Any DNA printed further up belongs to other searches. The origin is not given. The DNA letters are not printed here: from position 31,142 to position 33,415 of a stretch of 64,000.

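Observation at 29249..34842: Candidate undescribed defence / DNA-modification module at tRNA-Val: orphan DndC-like enzyme + split Dna2/Cas4-like Fe-S nuclease + SF1B helicase (+ small nuclease)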

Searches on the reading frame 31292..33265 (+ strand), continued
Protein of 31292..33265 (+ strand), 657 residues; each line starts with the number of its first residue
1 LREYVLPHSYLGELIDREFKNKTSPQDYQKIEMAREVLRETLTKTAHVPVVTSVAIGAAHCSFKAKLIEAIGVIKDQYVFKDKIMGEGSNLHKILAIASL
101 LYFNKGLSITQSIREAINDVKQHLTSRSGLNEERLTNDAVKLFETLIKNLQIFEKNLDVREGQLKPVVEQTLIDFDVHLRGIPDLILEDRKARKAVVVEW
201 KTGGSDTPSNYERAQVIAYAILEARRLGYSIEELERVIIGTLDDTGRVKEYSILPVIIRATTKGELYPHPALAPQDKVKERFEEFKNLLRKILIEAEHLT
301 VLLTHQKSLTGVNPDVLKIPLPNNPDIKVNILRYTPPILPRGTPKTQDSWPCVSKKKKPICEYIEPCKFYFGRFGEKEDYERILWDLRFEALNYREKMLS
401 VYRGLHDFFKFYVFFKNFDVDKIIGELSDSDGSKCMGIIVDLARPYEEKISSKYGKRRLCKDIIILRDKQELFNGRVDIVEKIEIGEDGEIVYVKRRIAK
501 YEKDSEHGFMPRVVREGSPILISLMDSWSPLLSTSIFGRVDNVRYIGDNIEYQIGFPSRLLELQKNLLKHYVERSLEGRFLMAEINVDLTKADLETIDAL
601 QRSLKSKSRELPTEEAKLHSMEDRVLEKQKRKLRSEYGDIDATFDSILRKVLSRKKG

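Call 68: fold_search(model_id=the predicted structure, library=pdb)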
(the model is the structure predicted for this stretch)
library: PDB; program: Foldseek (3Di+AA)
matches with E <= 10: 420; with E <= 0.001: 2
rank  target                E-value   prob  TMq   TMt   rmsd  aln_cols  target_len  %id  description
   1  5eax_A                6.1e-06  1.00  0.36  0.24  12.3       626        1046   12  Crystal structure of Dna2 in complex with an ssDNA (released 2015-11-18)
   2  5eaw_A                2.4e-05  1.00  0.37  0.25  13.9       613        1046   12  Crystal structure of Dna2 nuclease-helicase (released 2015-11-18)
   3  8xa9_A                2.2e-03  0.90  0.12  0.28  17.9       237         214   14  Human MGME1 in complex with 5'-overhang DNA (released 2024-03-20)
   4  8ftm_B                5.0e-03  1.00  0.11  0.10   8.1       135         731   16  Setx-ssRNA-ADP-SO4 complex (released 2023-10-25)
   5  8ftm_A                6.7e-03  1.00  0.12  0.11   7.9       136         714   16  Setx-ssRNA-ADP-SO4 complex (released 2023-10-25)
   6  8fth                  9.5e-03  0.99  0.11  0.06   8.0       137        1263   15  Chaetomium thermophilum SETX - NPPC internal deletion (released 2023-10-25)
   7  5zyt_A                1.3e-02  0.72  0.12  0.28  17.1       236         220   16  Crystal structure of human MGME1 with 3' overhang double strand DNA3 (released 2018-09-19)
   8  5zyv_A                1.3e-02  0.87  0.12  0.32  14.3       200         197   16  Crystal structure of human MGME1 with single strand DNA2 and Ca2+ (released 2018-09-19)
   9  5zyt_D                1.3e-02  0.66  0.11  0.26  16.8       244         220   13  Crystal structure of human MGME1 with 3' overhang double strand DNA3 (released 2018-09-19)
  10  5zyt_B                1.5e-02  0.72  0.12  0.29  17.0       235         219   14  Crystal structure of human MGME1 with 3' overhang double strand DNA3 (released 2018-09-19)
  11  5zyw                  1.7e-02  0.54  0.12  0.27  16.9       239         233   13  The crystal structure of apo-HsMGME1 with Mn2+ (released 2018-09-19)
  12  8xa9_B                2.2e-02  0.69  0.13  0.30  17.8       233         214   13  Human MGME1 in complex with 5'-overhang DNA (released 2024-03-20)
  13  5zyt_C                2.2e-02  0.66  0.12  0.29  16.3       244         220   15  Crystal structure of human MGME1 with 3' overhang double strand DNA3 (released 2018-09-19)
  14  4hg6_A                3.5e-02  0.66  0.10  0.09  18.6       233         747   12  Structure of a cellulose synthase - cellulose translocation intermediate (released 2012-12-19)
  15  5ej1_A                3.7e-02  0.09  0.11  0.10  24.5       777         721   10  Pre-translocation state of bacterial cellulose synthase (released 2016-03-30)
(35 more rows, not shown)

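Call 73: search_protein_families(library=pfam, proteins=[L005:9004-9786:-, L004:13486-14685:+, L005:14902-16389:-, L005:6613-8382:-], max_evalue=0.01)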
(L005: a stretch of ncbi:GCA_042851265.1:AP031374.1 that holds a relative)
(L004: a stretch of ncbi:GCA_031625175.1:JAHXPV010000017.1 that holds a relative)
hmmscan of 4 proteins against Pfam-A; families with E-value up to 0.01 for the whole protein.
L005:9004-9786:- (260 aa): 1 family
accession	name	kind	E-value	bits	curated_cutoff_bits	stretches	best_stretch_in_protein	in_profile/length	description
PF01507.26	PAPS_reduct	-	7.9e-24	85.1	22.5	1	20-177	2-161/175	Phosphoadenosine phosphosulfate reductase domain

L004:13486-14685:+ (399 aa): 0 families

L005:14902-16389:- (495 aa): 0 families

L005:6613-8382:- (589 aa): 0 families

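Call 74: search_protein_representatives(alignment_id=A2)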
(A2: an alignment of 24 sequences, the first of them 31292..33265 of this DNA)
Query: 24 sequences, 641 profile positions. Proteins with E-value up to 0.001 (for the whole library): 107; up to 1e-10: 88; up to 1e-30: 68. The best 107 are listed.
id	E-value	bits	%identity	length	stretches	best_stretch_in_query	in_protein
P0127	2.7e-235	799.1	-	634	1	4-640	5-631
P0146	1.9e-228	776.5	-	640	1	1-640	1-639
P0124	4.4e-220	748.8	-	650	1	10-638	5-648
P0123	9.4e-220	747.7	-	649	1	11-637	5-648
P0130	6.8e-219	744.9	-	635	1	1-639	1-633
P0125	1.6e-218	743.6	-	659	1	5-639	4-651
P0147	2.9e-212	723.0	-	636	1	9-639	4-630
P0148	1.3e-206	704.3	-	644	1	5-638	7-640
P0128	9.0e-201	685.0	-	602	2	159-601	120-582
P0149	1.9e-199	680.7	-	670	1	7-624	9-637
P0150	2.3e-198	677.1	-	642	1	21-639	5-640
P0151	5.5e-193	659.3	-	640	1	6-609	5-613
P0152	6.1e-191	652.6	-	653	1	7-612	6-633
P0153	4.5e-188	643.1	-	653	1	8-637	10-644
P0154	1.9e-181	621.2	-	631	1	6-638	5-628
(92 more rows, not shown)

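Call 77: search_protein_families(library=padloc, alignment_id=A3, max_evalue=0.00001)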
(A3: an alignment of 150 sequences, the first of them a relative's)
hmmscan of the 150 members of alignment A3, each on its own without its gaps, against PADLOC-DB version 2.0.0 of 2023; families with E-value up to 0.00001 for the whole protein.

A. member 1, L002:15413-19282:+ (1290 aa): 4 families
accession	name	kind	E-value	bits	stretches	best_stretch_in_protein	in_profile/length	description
PDLC01439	typeIV_DinG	-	6e-09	33.1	0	93-173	17-96/575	CAS-IV-A; associated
PDLC01710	Cas3a1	-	6.2e-07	26.2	0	65-158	172-274/745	Cas3_1_CAS-I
PDLC02867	DpdF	-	2.7e-06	24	1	106-199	154-246/855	DpdF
PDLC01765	Cas3c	-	5.6e-06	23.5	0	107-202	184-273/612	-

B. families by the number of members that match (of 150 scanned): 215 families (the first 25 are shown)
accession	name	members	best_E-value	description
PDLC04134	mad2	4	6.6e-17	mads_2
PDLC02510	BrxP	3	2.3e-23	BrxP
PDLC02782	SspD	3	2.4e-19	SspD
PDLC02661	DndC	3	2e-16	DndC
PDLC01039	Csx1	2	5.7e-29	found elsewhere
PDLC00932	Cas12u3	2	2.3e-20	Cas12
PDLC04132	HNH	2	1.8e-19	-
PDLC01699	Cas12f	2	1.3e-18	CAS-V-F; effector__SPE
PDLC01691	Cas12f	2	5e-16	CAS-V-F; effector__SPE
PDLC02662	DndC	2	1.9e-15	DndC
PDLC01673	Cas12f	2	8.9e-10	CAS-V-F; effector__SPE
PDLC01677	Cas12f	2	2.3e-09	Cas14b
PDLC01710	Cas3a1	2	3.8e-09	Cas3_1_CAS-I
PDLC02867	DpdF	2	1.2e-08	DpdF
PDLC04140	mad8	2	4.2e-06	mads_8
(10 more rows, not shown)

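Call 78: search_protein_families(library=pfam, alignment_id=A3, max_evalue=0.00001)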
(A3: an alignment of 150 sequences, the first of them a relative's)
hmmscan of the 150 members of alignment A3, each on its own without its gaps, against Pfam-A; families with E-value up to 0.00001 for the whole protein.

A. member 1, L002:15413-19282:+ (1290 aa): 6 families
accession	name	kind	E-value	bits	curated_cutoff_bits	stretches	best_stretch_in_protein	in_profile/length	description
PF01131.25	Topoisom_bac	-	1.6e-66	225.4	35.1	1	886-1270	29-410/411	DNA topoisomerase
PF01751.28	Toprim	-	1.1e-15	58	23.1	1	641-811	2-95/96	Toprim domain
PF00270.35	DEAD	-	4.6e-13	49.7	26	1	94-228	2-132/167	DEAD/DEAH box helicase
PF17915.7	zf_Rg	-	8e-12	44.8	25.5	1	14-47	5-37/49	Reverse gyrase zinc finger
PF00271.37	Helicase_C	-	3.2e-07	31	23.5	0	368-432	34-95/110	Helicase conserved C-terminal domain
PF04851.21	ResIII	-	9.5e-07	29.3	22.5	1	104-220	21-132/164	Type III restriction enzyme, res subunit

B. families by the number of members that match (of 150 scanned): 100 families (the first 25 are shown)
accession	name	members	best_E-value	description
PF08241.18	Methyltransf_11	4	4.2e-11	Methyltransferase domain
PF00589.27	Phage_integrase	3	3.1e-31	Phage integrase family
PF01507.26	PAPS_reduct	3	9.6e-29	Phosphoadenosine phosphosulfate reductase domain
PF07728.20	AAA_5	3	7.1e-15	AAA domain (dynein-related subfamily)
PF00270.35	DEAD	2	1.5e-33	DEAD/DEAH box helicase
PF00437.27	T2SSE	2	8.7e-33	Type II/IV secretion system protein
PF07282.18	Cas12f1-like_TNB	2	5.5e-14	Cas12f1-like, TNB domain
PF00271.37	Helicase_C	2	2.2e-13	Helicase conserved C-terminal domain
PF13391.12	HNH_2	2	1.2e-11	HNH endonuclease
PF13649.12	Methyltransf_25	2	1.2e-09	Methyltransferase domain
PF04851.21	ResIII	2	1.7e-08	Type III restriction enzyme, res subunit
PF01916.23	DS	1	5.5e-101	Deoxyhypusine synthase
PF01008.23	IF-2B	1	8.5e-95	Initiation factor 2 subunit family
PF20629.2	GD_AH_C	1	2e-91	D-galactarate/Altronate dehydratase, C-terminal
PF01941.24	AdoMet_Synthase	1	2.8e-86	S-adenosylmethionine synthetase (AdoMet synthetase)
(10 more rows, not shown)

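Call 97: search_protein_families(library=pfam, proteins=[L004:15967-16899:-, L009:13958-14734:-], max_evalue=0.1)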
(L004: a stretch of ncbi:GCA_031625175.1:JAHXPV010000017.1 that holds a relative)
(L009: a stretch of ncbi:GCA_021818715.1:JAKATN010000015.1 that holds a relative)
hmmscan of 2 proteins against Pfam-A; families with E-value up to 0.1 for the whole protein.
L004:15967-16899:- (310 aa): 1 family
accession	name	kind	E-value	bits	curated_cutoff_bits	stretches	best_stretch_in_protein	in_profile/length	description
PF13391.12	HNH_2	-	1.1e-10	41.7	21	1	195-245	1-65/66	HNH endonuclease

L009:13958-14734:- (258 aa): 1 family
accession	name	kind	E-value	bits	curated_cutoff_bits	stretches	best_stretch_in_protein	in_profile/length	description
PF13391.12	HNH_2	-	1.2e-11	44.7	21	1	142-193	1-66/66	HNH endonuclease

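Call 98: search_protein_families(library=padloc, proteins=[L004:15967-16899:-, L009:13958-14734:-, L005:9004-9786:-, L005:14902-16389:-], max_evalue=0.01)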
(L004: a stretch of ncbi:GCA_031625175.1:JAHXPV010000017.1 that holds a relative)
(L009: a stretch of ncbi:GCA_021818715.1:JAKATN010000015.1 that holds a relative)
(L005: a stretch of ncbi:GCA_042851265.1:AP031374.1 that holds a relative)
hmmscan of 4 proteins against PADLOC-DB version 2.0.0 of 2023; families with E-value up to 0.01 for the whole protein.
L004:15967-16899:- (310 aa): 3 families
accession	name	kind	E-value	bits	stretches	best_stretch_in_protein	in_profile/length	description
PDLC04132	HNH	-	3.2e-17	60.6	1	172-301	146-276/286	-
PDLC03546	HNH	-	3.2e-05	21.1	1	176-246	155-226/282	Type II restriction enzyme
PDLC03529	REase_II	-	0.0025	15.1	1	180-261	269-350/389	Type II restriction enzyme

L009:13958-14734:- (258 aa): 2 families
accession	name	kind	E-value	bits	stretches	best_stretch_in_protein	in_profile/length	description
PDLC04132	HNH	-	1.8e-19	68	1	115-240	142-261/286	-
PDLC03546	HNH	-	1.4e-06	25.5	1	123-193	155-226/282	Type II restriction enzyme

L005:9004-9786:- (260 aa): 7 families
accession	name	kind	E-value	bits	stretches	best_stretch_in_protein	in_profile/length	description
PDLC02782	SspD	-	7.1e-18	63.3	1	23-241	5-224/277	SspD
PDLC02510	BrxP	-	3.7e-12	43.3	1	18-194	133-319/779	BrxP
PDLC02661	DndC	-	7.1e-10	36.4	1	21-185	25-229/468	DndC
PDLC02662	DndC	-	1.4e-08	32.1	1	23-179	32-226/481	DndC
PDLC03333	MTase_II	-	1.5e-05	21.8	1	72-135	112-185/544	Type II methyltransferase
PDLC02659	DndC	-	0.0001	19.1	1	87-134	117-170/586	DndC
PDLC02660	DndC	-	0.0001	19.1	1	87-134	117-170/586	DndC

L005:14902-16389:- (495 aa): 0 families

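Call 100: search_dna_similar(query=window:31292-33265:+, collection=plasmids, mode=protein, max_rows=10)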
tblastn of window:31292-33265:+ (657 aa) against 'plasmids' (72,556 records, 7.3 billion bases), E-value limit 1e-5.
No match.

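Call 101: search_dna_similar(query=window:31292-33265:+, collection=phages, mode=protein, max_rows=10)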
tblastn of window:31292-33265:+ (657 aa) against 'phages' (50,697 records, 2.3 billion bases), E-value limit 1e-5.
No match.

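Call 105: search_solved_structures(query=L004:15967-16899:-, max_evalue=1)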
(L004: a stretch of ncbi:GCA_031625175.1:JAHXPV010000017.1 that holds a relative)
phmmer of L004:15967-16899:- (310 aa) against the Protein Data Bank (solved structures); distinct sequences matched with E-value up to 1: 1.
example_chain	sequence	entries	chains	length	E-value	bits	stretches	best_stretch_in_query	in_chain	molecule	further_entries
2d2e_A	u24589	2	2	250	0.12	14.6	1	32-82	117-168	SufC protein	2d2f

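Call 107: search_protein_families(library=ncbifam, proteins=[L004:15967-16899:-, L005:9004-9786:-], max_evalue=0.01)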
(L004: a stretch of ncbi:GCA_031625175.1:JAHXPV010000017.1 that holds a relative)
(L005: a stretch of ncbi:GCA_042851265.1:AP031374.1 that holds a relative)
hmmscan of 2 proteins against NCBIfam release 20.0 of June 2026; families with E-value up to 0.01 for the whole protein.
L004:15967-16899:- (310 aa): 2 families
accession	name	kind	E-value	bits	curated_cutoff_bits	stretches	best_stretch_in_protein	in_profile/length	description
NF045808.1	PT-DNA_restrict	exception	3.3e-08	33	180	1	176-248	158-233/284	phosphorothioated DNA-binding restriction endonuclease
NF045952.1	MAG4270_fam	hypoth_equivalog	0.0054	15.8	53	1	213-294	290-366/366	MAG4270 family putative restriction endonuclease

L005:9004-9786:- (260 aa): 18 families
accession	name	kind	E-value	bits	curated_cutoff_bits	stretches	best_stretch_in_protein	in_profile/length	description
NF010367.0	PRK13795.1-2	equivalog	1.4e-26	93.1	456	1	19-214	244-441/584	hypothetical protein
NF010366.0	PRK13795.1-1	equivalog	3.2e-26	91.7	745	1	20-212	269-467/667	hypothetical protein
NF006327.0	PRK08557.1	equivalog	2.9e-24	85.6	366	1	18-214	182-380/415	hypothetical protein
NF006351.0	PRK08576.1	equivalog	6.3e-23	81.1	290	1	4-214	218-425/436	hypothetical protein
NF010369.0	PRK13795.1-4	equivalog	2.7e-21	75.4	1086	1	19-219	253-459/633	hypothetical protein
NF010368.0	PRK13795.1-3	equivalog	1.7e-20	72.9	588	1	18-211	248-443/635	hypothetical protein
NF002537.0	PRK02090.1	equivalog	1.9e-16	60.4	154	1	6-177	28-201/244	phosphoadenylyl-sulfate reductase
TIGR00434.1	cysH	subfamily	3.2e-13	50.1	165.1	1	22-191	17-190/214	phosophoadenylyl-sulfate reductase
TIGR02057.1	PAPS_reductase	equivalog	2.6e-10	40.6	254.2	1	26-177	33-187/224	phosphoadenosine phosphosulfate reductase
TIGR02055.1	APS_reductase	subfamily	5.1e-10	39.5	235.3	1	35-177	11-156/194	adenylylsulfate reductase, thioredoxin dependent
NF003587.0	PRK05253.1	subfamily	3.8e-09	36.2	195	1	13-135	23-145/301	sulfate adenylyltransferase subunit CysD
NF005316.0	PRK06850.1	equivalog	7.8e-08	31.5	536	1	23-166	35-212/505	hypothetical protein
TIGR03183.1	DNA_S_dndC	equivalog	4.5e-07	29.1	290.4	1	74-167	87-199/447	DNA phosphorothioation system sulfurtransferase DndC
TIGR02039.1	CysD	subfamily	1.5e-06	28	396.6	1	11-135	13-137/294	sulfate adenylyltransferase, small subunit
TIGR00268.2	TIGR00268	equivalog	4e-06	26.3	150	1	8-78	4-75/259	ATP-dependent sacrificial sulfur transferase LarE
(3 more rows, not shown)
